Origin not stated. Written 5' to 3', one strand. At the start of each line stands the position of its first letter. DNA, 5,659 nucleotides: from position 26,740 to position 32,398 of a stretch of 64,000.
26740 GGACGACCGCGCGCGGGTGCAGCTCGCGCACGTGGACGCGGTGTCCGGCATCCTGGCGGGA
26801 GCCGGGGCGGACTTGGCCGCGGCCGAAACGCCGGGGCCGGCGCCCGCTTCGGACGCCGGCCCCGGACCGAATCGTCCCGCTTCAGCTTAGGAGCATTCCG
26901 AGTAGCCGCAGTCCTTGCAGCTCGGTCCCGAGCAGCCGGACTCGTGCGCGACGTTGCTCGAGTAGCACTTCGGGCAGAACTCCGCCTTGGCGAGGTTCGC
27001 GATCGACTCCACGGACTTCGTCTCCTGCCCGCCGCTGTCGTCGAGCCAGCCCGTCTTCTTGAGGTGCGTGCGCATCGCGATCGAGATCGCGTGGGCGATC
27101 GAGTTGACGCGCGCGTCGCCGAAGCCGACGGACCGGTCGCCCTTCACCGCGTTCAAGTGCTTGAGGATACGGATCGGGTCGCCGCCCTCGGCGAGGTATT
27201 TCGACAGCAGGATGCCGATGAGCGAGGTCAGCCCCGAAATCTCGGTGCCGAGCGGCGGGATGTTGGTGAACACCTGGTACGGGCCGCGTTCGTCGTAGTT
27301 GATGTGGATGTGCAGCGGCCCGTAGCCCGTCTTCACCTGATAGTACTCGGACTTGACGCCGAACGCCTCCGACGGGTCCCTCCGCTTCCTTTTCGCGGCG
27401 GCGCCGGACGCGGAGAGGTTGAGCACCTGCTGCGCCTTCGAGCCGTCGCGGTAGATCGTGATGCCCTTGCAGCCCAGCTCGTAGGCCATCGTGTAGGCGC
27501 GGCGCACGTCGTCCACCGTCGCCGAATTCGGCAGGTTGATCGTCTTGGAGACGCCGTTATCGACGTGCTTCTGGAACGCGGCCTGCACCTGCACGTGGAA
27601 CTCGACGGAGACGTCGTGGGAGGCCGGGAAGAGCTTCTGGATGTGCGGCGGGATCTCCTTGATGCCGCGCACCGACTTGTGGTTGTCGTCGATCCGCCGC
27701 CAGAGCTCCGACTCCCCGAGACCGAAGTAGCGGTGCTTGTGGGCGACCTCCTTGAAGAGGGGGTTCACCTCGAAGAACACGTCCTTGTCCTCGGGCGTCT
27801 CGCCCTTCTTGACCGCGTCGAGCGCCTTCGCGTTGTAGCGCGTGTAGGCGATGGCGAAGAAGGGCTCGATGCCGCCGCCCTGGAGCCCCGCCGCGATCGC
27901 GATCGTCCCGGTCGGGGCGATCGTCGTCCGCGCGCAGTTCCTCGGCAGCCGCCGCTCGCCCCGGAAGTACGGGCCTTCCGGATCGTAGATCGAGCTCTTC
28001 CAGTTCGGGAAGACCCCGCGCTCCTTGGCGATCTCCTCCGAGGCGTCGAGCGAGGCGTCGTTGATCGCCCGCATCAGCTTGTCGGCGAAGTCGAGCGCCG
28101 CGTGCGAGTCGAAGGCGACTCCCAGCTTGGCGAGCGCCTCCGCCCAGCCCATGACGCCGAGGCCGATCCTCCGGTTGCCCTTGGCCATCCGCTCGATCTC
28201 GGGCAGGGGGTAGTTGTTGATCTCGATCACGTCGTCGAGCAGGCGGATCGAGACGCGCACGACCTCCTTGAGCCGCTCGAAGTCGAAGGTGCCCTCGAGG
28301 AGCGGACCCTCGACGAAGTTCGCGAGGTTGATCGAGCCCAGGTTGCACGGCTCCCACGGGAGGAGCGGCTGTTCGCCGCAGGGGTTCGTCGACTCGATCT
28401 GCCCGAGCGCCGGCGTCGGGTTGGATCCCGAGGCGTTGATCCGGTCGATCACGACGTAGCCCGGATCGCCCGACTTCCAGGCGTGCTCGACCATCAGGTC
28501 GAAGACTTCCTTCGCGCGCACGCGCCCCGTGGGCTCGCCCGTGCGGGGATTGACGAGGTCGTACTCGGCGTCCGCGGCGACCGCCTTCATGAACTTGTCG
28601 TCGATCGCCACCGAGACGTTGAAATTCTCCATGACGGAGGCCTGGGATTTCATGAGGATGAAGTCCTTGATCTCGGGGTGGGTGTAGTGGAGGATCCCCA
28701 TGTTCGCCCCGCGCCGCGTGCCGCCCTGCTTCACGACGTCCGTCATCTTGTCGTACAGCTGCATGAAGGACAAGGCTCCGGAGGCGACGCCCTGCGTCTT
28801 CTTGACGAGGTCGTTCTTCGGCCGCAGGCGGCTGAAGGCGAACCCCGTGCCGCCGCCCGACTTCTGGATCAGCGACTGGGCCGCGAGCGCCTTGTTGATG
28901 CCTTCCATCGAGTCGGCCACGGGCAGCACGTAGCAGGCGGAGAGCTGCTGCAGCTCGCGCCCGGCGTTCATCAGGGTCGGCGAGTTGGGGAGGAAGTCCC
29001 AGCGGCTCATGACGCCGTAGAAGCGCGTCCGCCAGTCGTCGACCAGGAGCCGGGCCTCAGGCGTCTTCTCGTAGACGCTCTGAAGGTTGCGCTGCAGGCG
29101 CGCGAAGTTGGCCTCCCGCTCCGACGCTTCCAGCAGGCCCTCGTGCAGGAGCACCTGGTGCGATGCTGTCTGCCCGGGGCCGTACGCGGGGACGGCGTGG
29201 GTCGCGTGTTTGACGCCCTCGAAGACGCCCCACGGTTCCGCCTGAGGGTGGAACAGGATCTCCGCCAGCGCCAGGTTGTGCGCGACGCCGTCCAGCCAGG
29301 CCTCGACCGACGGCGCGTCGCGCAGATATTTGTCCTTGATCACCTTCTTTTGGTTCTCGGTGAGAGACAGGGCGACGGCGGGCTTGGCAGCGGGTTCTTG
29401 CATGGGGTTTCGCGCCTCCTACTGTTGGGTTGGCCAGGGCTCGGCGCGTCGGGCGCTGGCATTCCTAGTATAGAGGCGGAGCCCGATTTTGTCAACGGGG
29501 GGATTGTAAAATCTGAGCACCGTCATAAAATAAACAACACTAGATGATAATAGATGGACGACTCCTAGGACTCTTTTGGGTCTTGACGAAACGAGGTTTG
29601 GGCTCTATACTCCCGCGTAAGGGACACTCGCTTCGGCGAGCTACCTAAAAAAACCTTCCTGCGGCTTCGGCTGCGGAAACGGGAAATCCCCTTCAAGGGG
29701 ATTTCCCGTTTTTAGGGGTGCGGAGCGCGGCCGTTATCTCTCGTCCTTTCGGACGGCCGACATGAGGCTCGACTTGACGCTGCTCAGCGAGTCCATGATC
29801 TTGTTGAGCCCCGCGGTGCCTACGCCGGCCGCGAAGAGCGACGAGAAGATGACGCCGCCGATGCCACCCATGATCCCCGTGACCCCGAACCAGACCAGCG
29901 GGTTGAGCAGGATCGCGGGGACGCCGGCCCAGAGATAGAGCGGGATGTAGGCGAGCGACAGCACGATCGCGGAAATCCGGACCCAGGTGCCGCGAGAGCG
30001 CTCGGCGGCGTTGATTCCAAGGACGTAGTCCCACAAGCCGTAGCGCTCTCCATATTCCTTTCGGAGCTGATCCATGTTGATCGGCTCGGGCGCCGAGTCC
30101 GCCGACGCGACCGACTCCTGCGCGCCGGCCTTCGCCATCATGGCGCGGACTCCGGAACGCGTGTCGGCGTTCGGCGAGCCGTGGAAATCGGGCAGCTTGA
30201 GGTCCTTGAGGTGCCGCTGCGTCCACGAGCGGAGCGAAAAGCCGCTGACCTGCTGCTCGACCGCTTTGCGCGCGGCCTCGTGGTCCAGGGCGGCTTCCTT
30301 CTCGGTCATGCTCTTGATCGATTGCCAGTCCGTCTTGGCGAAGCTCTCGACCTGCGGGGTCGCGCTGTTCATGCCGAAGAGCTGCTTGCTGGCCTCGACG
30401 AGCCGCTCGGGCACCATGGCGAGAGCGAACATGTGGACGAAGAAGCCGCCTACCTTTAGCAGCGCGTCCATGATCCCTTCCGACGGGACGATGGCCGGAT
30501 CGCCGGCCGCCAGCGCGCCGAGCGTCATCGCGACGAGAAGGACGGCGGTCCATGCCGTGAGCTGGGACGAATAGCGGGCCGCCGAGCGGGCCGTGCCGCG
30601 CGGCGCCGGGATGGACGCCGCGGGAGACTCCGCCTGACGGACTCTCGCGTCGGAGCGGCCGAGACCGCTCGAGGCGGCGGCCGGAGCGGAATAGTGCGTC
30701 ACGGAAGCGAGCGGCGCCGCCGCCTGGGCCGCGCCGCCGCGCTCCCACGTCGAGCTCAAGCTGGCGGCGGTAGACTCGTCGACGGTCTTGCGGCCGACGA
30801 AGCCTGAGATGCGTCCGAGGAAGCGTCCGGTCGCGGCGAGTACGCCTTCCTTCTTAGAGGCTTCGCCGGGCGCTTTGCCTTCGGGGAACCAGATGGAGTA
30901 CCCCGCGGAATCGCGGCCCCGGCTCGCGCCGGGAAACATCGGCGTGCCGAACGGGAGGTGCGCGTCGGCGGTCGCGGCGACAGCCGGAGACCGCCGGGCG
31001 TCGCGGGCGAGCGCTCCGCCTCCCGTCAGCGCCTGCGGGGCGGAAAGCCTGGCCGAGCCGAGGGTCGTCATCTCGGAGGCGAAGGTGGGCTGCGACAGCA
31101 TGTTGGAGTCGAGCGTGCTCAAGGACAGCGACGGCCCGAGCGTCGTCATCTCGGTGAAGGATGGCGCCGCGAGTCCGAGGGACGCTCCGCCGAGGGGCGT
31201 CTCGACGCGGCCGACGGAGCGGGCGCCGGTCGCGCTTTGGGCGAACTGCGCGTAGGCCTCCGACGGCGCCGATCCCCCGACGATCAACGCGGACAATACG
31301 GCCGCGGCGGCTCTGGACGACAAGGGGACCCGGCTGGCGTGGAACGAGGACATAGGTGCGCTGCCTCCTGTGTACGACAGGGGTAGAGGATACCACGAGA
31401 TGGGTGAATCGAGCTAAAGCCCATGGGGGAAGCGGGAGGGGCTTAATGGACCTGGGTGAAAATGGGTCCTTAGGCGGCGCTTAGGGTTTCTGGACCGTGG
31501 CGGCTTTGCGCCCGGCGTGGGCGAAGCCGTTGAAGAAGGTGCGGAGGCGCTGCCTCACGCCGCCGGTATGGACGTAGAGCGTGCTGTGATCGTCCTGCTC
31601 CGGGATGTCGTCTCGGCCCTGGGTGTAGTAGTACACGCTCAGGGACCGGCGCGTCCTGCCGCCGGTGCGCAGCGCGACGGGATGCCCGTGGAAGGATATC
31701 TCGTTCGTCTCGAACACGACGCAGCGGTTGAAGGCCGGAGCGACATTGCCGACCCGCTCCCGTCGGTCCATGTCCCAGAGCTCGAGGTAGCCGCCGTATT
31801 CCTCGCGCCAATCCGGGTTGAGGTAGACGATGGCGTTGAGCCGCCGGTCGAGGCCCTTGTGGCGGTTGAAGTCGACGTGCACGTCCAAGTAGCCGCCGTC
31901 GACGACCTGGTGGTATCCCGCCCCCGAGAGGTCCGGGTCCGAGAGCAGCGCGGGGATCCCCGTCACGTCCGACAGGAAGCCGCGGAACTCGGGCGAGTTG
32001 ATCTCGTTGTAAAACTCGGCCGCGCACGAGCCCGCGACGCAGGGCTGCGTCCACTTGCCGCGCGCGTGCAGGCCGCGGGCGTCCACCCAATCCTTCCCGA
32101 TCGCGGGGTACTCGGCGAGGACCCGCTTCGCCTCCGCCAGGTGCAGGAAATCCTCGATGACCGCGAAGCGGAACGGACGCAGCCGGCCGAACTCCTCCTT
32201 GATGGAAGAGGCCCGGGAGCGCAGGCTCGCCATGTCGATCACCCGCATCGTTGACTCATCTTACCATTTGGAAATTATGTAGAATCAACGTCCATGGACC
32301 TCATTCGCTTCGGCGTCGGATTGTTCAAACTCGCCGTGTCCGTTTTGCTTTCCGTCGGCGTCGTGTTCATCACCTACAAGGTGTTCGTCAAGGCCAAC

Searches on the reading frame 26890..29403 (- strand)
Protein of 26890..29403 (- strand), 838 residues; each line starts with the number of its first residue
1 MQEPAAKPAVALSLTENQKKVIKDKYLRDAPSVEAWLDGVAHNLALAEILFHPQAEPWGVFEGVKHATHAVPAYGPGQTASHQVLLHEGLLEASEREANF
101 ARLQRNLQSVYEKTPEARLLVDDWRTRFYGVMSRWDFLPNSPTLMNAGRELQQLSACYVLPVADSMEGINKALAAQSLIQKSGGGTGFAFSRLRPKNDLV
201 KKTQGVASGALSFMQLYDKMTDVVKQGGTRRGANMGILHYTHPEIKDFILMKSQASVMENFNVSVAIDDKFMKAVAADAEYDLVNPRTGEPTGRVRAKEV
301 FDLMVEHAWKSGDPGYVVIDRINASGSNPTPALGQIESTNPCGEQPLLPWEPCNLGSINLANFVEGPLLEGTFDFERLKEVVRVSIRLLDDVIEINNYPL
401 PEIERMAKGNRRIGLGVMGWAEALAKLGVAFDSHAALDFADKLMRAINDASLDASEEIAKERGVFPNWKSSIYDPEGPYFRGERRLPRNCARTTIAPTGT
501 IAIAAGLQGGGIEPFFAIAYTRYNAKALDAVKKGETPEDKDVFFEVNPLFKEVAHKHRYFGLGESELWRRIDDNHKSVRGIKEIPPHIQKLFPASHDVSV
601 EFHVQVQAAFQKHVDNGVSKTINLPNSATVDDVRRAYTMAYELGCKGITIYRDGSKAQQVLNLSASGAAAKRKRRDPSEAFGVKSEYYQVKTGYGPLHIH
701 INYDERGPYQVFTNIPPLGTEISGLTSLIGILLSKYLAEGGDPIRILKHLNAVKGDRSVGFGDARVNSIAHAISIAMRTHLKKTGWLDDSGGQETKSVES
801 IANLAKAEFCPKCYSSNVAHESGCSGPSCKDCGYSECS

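Call 23: search_protein_families(library=pfam, proteins=[window:26890-29403:-])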
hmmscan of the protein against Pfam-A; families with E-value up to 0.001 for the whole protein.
window:26890-29403:- (838 aa): 3 families
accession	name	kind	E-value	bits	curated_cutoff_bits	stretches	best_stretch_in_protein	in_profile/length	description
PF02867.20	Ribonuc_red_lgC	-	3e-122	409.4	23.9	1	155-651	1-523/523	Ribonucleotide reductase, barrel domain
PF00317.26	Ribonuc_red_lgN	-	1.7e-10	41.3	28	1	13-151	2-76/77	Ribonucleotide reductase, all-alpha domain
PF12637.14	TSCPD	-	1.2e-06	29.1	22.8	1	689-781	6-88/88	TSCPD domain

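Call 28: find_related_loci(query=window:26890-29403:-, collection=genome_contigs, flank=10000)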
Query window:26890-29403:- (838 aa) in genome_contigs; peptide patterns used: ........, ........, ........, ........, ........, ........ (x = any residue, [..] = any of these).
600 stretches matched a pattern (row limit reached: there are more); 537 encode a relative of the query (tblastn E <= 1e-3); the best 80 are kept; 80 distinct loci.
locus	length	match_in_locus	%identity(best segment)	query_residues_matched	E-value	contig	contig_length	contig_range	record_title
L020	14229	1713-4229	77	3-838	0e+0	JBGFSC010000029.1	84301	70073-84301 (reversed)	MAG: Elusimicrobiota bacterium isolate BA1A30.2019.Bin.75 NODE_157_length_84301_cov_4.472155, whole genome shotgun seque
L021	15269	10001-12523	75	3-838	0e+0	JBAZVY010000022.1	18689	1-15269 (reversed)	MAG: Elusimicrobiota bacterium isolate SO_2017_GW1_264 NODE_11292_length_18689_cov_0.988471_OW334_2017, whole genome sho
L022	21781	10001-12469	76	13-838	0e+0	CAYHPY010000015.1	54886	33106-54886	MAG TPA_asm: uncultured Elusimicrobia bacterium isolate ERP119705_co15_38 genome assembly, contig: NODE_362_length_54886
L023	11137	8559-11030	76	12-838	0e+0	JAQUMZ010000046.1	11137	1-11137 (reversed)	MAG: Elusimicrobia bacterium isolate STD1_166 NODE_16263_length_11137_cov_2.736240_Sandtown_D1, whole genome shotgun seq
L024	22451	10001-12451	76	14-838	0e+0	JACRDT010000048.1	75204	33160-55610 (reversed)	MAG: Elusimicrobia bacterium isolate NC_groundwater_1679_Pr3_B-0.1um_69_72 SR-2_scaffold_141_4076725, whole genome shotg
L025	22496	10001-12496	74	3-838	0e+0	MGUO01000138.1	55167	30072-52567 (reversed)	MAG: Elusimicrobia bacterium RIFCSPHIGHO2_02_FULL_57_9 rifcsphigho2_02_scaffold_2791, whole genome shotgun sequence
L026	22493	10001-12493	75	5-838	0e+0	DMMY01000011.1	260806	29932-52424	MAG TPA_asm: Elusimicrobia bacterium isolate UBA9628 contig_459, whole genome shotgun sequence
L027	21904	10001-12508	74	3-838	0e+0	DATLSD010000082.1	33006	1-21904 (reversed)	MAG TPA_asm: Elusimicrobiota bacterium isolate SMAG_U13921 k141_444438, whole genome shotgun sequence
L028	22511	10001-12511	73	5-838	0e+0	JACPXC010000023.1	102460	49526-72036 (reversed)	MAG: Elusimicrobia bacterium isolate NC_groundwater_827_Pr1_B-0.1um_69_30 Montesol18_Bp1_scaffold_518501, whole genome s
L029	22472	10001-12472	75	12-838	0e+0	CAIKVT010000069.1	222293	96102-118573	MAG: uncultured Elusimicrobia bacterium isolate MJ-time_bin-0941 genome assembly, contig: bin-0941:69/84, whole genome s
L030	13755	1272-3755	73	16-838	0e+0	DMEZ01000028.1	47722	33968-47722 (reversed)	MAG TPA_asm: Elusimicrobia bacterium isolate UBA9639 contig_764, whole genome shotgun sequence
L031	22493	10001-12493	74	3-838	0e+0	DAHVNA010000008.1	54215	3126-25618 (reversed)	MAG TPA_asm: Elusimicrobia bacterium isolate clean561 NODE_8_length_54215_cov_6.711072, whole genome shotgun sequence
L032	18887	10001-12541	72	2-838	0e+0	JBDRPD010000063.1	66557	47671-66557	MAG: Elusimicrobiota bacterium isolate MEGAHIT-group-2.10 k141_1346731, whole genome shotgun sequence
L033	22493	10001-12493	72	3-838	0e+0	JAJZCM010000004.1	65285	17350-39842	MAG: bacterium isolate JA2.bin36 NODE_313_length_65285_cov_6.671000, whole genome shotgun sequence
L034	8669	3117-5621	72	2-838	0e+0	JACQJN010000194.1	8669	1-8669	MAG: Elusimicrobia bacterium isolate NC_groundwater_1152_Ag_S-0.1um_51_25 S_p1_S3_coassembly_k141_1506384, whole genome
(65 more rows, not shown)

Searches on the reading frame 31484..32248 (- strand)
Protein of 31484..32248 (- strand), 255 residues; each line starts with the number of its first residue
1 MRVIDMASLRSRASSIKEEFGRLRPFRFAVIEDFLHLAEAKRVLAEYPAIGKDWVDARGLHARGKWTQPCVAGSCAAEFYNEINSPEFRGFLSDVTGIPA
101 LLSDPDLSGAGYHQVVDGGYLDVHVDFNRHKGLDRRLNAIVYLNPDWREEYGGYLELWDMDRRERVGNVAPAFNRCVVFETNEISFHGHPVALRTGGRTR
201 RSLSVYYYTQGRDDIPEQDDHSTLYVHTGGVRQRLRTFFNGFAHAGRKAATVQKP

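Call 37: search_protein_families(library=pfam, proteins=[window:31484-32248:-], max_evalue=0.01)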
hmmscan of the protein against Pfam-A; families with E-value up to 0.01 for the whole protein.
window:31484-32248:- (255 aa): 2 families
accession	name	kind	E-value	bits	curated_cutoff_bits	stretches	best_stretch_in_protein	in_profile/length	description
PF13640.12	2OG-FeII_Oxy_3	-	3.2e-18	66.9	27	1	112-208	3-98/98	2OG-Fe(II) oxygenase superfamily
PF13661.12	2OG-FeII_Oxy_4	-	6.2e-11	43.1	27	1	117-203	8-93/98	2OG-Fe(II) oxygenase superfamily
